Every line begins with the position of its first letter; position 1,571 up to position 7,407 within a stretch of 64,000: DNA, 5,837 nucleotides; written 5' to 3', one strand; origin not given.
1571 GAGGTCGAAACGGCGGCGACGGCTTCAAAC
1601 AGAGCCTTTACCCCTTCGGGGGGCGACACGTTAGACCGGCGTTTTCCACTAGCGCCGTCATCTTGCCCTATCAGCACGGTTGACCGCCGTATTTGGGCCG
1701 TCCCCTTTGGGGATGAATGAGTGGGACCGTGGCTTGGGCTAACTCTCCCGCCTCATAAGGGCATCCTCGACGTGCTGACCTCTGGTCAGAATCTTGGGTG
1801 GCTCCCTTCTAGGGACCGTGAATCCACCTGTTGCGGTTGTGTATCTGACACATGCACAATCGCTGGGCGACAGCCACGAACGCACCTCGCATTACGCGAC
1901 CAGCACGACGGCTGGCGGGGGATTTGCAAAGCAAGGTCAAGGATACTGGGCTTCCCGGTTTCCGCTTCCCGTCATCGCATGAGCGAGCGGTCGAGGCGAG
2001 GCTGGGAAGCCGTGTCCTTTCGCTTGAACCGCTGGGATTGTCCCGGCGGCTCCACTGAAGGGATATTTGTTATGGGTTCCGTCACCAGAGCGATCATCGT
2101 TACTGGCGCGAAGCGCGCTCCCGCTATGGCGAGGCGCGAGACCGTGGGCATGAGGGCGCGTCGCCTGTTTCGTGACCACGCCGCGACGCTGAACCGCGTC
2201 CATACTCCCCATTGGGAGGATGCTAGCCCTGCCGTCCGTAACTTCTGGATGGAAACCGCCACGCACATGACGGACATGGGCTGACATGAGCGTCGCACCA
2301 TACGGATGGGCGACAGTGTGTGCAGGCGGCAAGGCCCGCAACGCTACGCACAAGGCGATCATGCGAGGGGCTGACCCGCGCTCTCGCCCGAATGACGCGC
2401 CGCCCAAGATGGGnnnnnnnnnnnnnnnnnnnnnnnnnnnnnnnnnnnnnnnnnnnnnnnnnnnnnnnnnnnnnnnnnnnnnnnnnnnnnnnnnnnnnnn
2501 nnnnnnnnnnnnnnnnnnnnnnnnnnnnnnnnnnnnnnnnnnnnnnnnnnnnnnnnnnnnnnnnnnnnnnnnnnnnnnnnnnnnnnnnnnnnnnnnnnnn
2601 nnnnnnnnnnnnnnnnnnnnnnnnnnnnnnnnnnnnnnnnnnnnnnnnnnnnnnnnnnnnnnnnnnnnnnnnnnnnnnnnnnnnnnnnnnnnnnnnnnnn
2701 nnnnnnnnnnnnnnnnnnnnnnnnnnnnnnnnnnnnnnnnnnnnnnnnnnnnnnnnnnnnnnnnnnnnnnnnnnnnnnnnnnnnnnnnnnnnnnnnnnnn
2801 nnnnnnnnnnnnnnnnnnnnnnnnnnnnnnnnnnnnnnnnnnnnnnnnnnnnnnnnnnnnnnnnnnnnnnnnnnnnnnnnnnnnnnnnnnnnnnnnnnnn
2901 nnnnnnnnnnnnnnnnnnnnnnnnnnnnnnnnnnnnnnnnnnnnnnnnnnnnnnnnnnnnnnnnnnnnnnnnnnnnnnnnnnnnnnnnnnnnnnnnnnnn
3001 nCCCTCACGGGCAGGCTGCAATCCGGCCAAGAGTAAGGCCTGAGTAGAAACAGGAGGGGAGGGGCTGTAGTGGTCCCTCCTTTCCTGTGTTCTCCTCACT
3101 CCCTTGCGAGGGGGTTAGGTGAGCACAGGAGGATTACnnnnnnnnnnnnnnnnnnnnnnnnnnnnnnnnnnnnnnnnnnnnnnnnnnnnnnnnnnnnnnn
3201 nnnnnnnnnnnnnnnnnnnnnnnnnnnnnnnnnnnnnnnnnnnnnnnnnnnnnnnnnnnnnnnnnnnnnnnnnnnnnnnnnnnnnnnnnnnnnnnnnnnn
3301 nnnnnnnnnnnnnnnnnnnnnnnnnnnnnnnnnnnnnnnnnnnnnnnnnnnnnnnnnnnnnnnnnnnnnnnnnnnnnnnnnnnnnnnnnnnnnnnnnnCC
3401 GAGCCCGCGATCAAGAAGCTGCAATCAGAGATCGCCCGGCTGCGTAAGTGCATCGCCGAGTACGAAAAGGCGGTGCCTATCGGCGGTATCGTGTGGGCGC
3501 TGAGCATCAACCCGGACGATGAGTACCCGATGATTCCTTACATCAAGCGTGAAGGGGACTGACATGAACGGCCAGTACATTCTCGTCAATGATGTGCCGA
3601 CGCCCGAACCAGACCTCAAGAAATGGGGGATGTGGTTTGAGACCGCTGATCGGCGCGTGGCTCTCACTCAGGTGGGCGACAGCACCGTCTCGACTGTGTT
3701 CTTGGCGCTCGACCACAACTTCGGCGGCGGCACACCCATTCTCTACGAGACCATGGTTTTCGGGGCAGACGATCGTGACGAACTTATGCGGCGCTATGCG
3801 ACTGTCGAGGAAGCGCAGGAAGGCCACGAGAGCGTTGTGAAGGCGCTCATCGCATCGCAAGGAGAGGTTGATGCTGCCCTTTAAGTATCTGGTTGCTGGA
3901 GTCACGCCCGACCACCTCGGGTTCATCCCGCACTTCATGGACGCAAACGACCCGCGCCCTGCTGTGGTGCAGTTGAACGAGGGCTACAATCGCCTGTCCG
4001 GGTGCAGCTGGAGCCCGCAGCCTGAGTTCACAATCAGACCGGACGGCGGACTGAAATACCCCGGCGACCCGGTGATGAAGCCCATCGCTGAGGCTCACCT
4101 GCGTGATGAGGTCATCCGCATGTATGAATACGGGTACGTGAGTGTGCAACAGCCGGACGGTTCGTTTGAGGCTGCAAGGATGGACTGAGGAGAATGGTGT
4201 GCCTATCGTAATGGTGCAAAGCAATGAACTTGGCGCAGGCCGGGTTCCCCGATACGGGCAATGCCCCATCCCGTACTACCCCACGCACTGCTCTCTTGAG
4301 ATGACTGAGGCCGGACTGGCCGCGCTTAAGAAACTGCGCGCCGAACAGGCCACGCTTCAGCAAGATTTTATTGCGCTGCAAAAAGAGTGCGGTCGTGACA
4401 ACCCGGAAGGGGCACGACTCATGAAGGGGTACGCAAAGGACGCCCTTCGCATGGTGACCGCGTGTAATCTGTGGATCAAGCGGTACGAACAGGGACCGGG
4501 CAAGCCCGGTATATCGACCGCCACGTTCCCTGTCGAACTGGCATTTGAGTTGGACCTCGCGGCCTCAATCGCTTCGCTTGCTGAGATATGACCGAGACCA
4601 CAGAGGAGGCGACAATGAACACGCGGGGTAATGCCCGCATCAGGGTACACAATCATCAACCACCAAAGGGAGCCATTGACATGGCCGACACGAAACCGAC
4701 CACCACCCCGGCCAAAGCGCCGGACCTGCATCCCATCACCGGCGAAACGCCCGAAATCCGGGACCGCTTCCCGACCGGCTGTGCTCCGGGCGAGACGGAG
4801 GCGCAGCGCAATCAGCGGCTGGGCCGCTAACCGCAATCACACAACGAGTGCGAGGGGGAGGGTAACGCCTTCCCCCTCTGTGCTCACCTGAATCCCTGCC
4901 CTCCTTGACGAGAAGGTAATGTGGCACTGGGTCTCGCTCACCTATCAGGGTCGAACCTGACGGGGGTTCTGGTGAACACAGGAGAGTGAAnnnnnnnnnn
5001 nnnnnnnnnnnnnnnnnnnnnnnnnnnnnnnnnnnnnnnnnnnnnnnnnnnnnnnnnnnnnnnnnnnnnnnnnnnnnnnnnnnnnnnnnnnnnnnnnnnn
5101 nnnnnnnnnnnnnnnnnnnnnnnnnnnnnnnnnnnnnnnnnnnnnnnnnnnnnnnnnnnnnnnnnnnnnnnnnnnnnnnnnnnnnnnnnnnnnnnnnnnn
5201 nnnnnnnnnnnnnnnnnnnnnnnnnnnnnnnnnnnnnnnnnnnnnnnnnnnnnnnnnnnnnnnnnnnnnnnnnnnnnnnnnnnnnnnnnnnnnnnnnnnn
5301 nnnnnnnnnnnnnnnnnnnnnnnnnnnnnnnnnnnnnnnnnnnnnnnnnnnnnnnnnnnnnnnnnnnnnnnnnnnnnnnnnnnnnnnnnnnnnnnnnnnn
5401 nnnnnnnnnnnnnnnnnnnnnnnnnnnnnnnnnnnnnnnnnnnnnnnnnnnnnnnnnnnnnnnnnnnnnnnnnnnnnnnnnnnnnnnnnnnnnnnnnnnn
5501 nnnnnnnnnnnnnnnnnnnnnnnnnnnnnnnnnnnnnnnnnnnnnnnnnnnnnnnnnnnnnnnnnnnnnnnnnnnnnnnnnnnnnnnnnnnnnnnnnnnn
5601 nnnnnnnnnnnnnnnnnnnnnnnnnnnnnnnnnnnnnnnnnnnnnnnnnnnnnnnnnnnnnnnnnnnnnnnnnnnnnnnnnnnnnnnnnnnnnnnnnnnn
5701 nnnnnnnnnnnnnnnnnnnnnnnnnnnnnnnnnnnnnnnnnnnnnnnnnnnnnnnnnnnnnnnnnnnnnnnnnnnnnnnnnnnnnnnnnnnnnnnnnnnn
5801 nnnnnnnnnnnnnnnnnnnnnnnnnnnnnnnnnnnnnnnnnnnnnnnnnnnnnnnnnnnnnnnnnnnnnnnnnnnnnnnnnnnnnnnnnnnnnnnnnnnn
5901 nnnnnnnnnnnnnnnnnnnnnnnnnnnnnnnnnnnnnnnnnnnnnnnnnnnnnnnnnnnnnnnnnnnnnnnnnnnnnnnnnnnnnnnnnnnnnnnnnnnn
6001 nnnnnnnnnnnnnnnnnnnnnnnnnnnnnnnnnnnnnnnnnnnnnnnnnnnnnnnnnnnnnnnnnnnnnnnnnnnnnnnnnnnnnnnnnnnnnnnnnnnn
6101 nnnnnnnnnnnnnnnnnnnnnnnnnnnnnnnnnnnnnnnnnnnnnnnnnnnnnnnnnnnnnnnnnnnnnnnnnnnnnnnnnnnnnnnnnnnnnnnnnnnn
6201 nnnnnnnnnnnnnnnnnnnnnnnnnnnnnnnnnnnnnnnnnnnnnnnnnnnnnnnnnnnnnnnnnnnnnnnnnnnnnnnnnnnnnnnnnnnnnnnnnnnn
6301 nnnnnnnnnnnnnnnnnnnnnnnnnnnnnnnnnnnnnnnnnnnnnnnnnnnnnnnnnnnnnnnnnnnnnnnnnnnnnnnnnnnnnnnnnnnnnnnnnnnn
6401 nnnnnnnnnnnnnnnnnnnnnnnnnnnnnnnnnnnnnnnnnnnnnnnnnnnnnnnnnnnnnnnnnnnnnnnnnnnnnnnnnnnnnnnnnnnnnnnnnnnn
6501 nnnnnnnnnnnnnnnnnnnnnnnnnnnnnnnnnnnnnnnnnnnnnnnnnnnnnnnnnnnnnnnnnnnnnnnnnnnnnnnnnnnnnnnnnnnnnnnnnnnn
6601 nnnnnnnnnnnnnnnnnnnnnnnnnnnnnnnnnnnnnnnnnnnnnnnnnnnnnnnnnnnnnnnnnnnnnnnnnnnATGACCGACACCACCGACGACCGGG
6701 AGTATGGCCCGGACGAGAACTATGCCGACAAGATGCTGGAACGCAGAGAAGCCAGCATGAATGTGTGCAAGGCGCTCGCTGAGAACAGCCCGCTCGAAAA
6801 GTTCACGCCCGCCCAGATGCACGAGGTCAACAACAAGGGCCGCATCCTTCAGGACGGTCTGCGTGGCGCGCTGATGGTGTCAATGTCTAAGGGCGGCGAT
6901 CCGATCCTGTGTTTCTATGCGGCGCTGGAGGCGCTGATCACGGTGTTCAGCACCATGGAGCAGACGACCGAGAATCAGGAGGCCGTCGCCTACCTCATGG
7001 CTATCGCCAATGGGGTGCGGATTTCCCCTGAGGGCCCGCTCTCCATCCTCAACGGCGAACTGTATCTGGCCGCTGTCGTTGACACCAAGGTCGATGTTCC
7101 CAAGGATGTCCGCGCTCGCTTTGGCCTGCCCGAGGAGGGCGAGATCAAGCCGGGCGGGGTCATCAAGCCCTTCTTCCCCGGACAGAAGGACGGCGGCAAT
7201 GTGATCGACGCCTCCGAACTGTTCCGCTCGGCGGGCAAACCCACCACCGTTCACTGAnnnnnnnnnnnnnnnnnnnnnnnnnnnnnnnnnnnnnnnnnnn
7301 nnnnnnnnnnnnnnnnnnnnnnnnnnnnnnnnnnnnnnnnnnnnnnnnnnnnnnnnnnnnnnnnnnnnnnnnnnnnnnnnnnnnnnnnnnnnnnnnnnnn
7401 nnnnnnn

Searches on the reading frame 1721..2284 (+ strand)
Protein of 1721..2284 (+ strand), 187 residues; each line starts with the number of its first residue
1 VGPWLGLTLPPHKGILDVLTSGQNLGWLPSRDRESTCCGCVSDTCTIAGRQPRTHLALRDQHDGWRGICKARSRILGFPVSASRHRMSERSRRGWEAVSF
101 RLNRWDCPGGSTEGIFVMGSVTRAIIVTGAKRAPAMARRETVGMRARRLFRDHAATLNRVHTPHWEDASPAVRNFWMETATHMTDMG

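Call 50: search_protein_families(library=pfam, alignment_id=A3, max_evalue=0.001)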
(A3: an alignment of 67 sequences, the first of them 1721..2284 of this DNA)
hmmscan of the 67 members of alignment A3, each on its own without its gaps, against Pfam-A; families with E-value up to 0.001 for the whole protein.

A. member 1, window:1721-2284:+ (187 aa): 0 families

B. families by the number of members that match (of 67 scanned): 14 families
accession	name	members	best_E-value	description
PF24175.2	SU10_adaptor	2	1.6e-25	SU10 adaptor protein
PF00589.27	Phage_integrase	1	1.3e-25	Phage integrase family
PF14081.11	DUF4262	1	3.3e-19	Domain of unknown function (DUF4262)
PF04404.17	ERF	1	5.6e-16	ERF superfamily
PF07750.17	GcrA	1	6.4e-16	GcrA cell cycle regulator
PF13392.12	HNH_3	1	6e-10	HNH endonuclease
PF00166.26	Cpn10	1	1.4e-09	Chaperonin 10 Kd subunit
PF25209.1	Phage_capsid_4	1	1.9e-09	Phage capsid protein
PF10124.15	Mu-like_gpT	1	3.1e-09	Mu-like prophage major head subunit gpT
PF21722.4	Gly_rich_2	1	3.4e-09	Glycine-rich domain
PF07463.16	NUMOD4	1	7.3e-06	NUMOD4 motif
PF08291.16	Peptidase_M15_3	1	4.2e-05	Peptidase M15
PF12705.13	PDDEXK_1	1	0.00015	PD-(D/E)XK nuclease superfamily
PF09954.14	DUF2188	1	0.00056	Uncharacterized protein conserved in bacteria (DUF2188)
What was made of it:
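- On HflK / HflC: Band_7 was not among the families hit by 67 other window ORFs (call 50).
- No CII-type family was found among 67 other ORFs (call 50).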

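Call 51: search_protein_families(library=phrogs, alignment_id=A3, max_evalue=0.00001)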
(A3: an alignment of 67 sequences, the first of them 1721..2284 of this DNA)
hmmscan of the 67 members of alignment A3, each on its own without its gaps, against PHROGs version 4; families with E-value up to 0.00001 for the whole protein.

A. member 1, window:1721-2284:+ (187 aa): 0 families

B. families by the number of members that match (of 67 scanned): 40 families (the first 25 are shown)
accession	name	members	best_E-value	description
phrog_181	-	1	1.2e-59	endolysin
phrog_2139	-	1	2.6e-46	exonuclease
phrog_1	-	1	5.8e-42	integrase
phrog_1492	-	1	1.9e-39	HNH endonuclease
phrog_59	-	1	9e-32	HNH endonuclease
phrog_9506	-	1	2.4e-25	endolysin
phrog_36003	-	1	5.7e-25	-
phrog_12985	-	1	4.3e-24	-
phrog_216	-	1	9.6e-24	integrase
phrog_2941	-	1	9.8e-24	virion structural protein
phrog_14712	-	1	3.4e-22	chitinase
phrog_959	-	1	3.7e-22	HNH endonuclease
phrog_28737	-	1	5.3e-22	-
phrog_155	-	1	1.7e-21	Erf-like ssDNA annealing protein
phrog_26317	-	1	1.7e-21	-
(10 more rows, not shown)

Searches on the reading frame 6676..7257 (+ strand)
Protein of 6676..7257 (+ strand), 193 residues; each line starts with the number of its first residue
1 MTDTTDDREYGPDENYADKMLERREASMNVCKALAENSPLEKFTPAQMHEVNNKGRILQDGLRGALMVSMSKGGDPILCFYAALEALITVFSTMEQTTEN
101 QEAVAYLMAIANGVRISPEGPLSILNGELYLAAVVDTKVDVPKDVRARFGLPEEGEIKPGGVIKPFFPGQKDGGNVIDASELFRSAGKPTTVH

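Call 3: search_protein_families(library=pfam, proteins=[window:6676-7257:+], max_evalue=1)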
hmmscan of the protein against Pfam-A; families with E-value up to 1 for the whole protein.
window:6676-7257:+ (193 aa): 0 families

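Call 4: search_protein_families(library=phrogs, proteins=[window:6676-7257:+], max_evalue=0.01)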
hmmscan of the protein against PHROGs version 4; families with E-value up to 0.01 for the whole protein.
window:6676-7257:+ (193 aa): 0 families

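Call 8: search_protein_families(library=padloc, proteins=[window:6676-7257:+], max_evalue=0.01)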
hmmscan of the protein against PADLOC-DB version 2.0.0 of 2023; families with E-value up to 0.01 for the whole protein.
window:6676-7257:+ (193 aa): 0 families

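Call 9: search_protein_families(library=ncbifam, proteins=[window:6676-7257:+], max_evalue=0.01)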
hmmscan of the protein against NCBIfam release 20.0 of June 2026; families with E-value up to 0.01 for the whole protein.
window:6676-7257:+ (193 aa): 0 families
